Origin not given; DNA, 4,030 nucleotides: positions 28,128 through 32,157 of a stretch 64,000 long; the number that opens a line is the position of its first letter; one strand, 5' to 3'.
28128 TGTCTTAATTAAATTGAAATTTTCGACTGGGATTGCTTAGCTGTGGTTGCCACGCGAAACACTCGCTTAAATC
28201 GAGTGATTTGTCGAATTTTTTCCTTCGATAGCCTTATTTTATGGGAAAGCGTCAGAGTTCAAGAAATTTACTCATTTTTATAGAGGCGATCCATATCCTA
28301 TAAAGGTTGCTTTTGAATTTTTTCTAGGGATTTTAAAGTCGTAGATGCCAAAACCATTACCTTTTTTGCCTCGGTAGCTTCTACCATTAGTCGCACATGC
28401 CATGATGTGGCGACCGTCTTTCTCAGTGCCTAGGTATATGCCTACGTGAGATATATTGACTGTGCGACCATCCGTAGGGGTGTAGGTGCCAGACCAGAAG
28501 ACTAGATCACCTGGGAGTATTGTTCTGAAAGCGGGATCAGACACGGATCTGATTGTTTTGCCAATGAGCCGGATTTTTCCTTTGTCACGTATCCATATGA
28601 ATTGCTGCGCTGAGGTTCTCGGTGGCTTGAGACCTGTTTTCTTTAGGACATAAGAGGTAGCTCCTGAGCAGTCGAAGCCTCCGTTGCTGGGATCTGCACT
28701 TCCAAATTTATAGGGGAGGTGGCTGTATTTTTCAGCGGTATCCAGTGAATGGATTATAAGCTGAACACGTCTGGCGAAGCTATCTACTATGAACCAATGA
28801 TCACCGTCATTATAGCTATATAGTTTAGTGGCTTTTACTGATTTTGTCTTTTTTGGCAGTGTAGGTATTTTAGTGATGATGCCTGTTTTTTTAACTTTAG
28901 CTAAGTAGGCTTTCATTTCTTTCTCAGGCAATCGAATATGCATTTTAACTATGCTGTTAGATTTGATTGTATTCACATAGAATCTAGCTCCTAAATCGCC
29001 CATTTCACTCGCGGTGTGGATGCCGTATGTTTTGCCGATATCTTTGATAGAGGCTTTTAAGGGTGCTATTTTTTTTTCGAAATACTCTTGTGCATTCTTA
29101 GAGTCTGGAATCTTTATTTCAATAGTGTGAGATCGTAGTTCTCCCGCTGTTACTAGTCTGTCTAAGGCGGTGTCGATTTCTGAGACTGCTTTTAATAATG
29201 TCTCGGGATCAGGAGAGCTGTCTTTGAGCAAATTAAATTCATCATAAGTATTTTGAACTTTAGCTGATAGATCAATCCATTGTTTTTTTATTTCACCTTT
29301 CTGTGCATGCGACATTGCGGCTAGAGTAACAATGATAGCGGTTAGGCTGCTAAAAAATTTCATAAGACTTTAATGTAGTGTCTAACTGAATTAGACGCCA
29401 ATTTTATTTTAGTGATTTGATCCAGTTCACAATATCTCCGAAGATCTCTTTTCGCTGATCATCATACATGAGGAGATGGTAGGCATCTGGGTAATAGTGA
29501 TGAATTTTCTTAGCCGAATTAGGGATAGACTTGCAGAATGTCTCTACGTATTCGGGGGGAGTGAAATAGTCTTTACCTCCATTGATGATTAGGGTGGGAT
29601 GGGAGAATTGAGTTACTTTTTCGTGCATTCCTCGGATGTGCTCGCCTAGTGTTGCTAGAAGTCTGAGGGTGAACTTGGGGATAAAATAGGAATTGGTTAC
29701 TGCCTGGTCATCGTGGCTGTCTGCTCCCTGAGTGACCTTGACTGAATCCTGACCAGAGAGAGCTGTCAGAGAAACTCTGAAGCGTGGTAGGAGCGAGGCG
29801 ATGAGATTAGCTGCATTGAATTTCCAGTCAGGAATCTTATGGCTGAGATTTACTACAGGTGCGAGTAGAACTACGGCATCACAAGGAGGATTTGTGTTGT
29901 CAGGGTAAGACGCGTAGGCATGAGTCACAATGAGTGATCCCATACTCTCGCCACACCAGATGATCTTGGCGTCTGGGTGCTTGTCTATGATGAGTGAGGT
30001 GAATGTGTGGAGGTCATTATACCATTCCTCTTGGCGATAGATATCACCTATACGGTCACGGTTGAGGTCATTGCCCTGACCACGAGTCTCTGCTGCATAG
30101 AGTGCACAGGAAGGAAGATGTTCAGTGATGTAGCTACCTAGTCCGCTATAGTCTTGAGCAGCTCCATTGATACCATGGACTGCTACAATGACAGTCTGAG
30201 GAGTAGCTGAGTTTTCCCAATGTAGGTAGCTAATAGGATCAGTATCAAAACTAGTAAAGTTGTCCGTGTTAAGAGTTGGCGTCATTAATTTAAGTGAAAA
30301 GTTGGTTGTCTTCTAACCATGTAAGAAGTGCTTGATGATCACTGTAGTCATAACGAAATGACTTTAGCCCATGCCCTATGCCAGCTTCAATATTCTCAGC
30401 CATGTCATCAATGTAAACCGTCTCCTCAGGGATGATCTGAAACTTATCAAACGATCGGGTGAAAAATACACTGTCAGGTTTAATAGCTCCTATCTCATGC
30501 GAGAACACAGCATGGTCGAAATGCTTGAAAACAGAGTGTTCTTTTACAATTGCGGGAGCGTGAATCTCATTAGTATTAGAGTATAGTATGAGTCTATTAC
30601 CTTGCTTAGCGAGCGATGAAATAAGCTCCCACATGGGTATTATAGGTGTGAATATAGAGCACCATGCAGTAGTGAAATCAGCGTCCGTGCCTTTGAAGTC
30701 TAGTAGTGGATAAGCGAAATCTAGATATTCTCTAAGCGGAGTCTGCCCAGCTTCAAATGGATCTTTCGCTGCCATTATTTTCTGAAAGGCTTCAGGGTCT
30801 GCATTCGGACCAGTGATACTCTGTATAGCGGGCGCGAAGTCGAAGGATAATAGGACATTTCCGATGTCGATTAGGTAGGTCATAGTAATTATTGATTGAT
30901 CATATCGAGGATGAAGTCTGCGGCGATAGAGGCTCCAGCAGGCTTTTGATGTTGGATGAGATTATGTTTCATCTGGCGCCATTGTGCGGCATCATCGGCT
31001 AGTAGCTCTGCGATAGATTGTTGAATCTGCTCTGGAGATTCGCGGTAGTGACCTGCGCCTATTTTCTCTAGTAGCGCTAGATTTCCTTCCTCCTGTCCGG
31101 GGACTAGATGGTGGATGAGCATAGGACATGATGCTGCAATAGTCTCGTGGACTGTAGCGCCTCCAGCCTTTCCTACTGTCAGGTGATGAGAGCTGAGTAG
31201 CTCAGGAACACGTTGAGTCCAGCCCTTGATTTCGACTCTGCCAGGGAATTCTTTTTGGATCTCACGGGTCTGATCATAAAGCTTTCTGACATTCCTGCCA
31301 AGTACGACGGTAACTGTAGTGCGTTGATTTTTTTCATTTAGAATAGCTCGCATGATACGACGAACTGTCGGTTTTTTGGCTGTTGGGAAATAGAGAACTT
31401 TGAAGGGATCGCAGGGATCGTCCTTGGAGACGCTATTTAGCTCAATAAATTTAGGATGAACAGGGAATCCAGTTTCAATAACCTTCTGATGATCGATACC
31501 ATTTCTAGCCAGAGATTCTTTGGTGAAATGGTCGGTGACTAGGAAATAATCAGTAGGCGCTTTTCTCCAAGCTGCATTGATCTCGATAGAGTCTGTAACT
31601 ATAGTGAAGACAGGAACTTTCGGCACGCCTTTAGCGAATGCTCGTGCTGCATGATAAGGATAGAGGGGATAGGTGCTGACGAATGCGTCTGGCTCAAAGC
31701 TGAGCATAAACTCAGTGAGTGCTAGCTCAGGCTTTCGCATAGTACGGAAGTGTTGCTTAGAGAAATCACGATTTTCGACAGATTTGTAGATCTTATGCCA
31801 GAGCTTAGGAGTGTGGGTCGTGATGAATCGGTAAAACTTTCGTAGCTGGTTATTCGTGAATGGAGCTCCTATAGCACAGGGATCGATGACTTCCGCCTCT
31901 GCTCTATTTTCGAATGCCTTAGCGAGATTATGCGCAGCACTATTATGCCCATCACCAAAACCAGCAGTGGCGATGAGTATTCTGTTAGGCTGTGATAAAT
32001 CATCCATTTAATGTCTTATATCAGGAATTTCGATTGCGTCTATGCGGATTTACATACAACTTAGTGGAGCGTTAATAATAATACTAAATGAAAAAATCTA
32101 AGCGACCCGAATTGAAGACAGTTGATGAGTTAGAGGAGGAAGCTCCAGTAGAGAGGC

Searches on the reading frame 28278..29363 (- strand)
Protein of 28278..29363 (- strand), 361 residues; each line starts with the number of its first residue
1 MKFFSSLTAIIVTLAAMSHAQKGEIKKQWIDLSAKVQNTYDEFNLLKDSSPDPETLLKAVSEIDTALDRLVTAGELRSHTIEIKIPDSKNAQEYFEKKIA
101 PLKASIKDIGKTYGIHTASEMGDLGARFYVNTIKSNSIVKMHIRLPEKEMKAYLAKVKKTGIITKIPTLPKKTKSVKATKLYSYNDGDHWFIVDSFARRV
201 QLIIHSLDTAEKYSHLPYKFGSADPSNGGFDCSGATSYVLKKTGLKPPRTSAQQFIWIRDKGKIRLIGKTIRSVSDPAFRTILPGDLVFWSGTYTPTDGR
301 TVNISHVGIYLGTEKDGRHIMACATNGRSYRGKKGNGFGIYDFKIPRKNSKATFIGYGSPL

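Call 56: search_protein_families(library=ncbifam, proteins=[window:28278-29363:-], max_evalue=0.00001)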
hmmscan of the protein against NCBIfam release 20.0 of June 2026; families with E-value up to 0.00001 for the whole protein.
window:28278-29363:- (361 aa): 2 families
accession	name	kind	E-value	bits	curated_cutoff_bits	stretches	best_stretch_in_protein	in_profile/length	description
NF010495.0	PRK13914.1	equivalog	7.6e-09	35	647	1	210-341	373-474/481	invasion associated endopeptidase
NF040678.1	EntFM_CwpFM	equivalog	8.9e-07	28.3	720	1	215-313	324-397/430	enterotoxin EntFM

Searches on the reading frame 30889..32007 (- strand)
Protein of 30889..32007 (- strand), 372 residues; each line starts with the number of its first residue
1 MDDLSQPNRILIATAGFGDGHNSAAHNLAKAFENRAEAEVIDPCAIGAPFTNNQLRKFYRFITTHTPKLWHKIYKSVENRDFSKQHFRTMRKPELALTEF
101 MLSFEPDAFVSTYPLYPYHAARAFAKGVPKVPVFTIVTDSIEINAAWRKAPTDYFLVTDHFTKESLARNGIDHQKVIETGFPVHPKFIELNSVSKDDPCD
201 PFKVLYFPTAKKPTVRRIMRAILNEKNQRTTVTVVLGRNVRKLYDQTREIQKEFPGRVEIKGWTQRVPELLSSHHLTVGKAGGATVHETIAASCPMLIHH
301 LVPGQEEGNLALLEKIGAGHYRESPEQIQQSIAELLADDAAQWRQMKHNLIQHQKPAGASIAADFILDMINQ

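Call 56: search_protein_families(library=ncbifam, proteins=[window:30889-32007:-], max_evalue=0.00001)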
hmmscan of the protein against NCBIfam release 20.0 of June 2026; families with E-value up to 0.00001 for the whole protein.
window:30889-32007:- (372 aa): 2 families
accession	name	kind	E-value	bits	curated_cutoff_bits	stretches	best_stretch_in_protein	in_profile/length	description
NF010135.0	PRK13609.1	equivalog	2.2e-39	135.5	500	1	7-369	4-368/388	diglucosyl diacylglycerol synthase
NF010134.0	PRK13608.1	equivalog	2.5e-25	89.3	557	1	5-371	3-370/391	diglucosyl diacylglycerol synthase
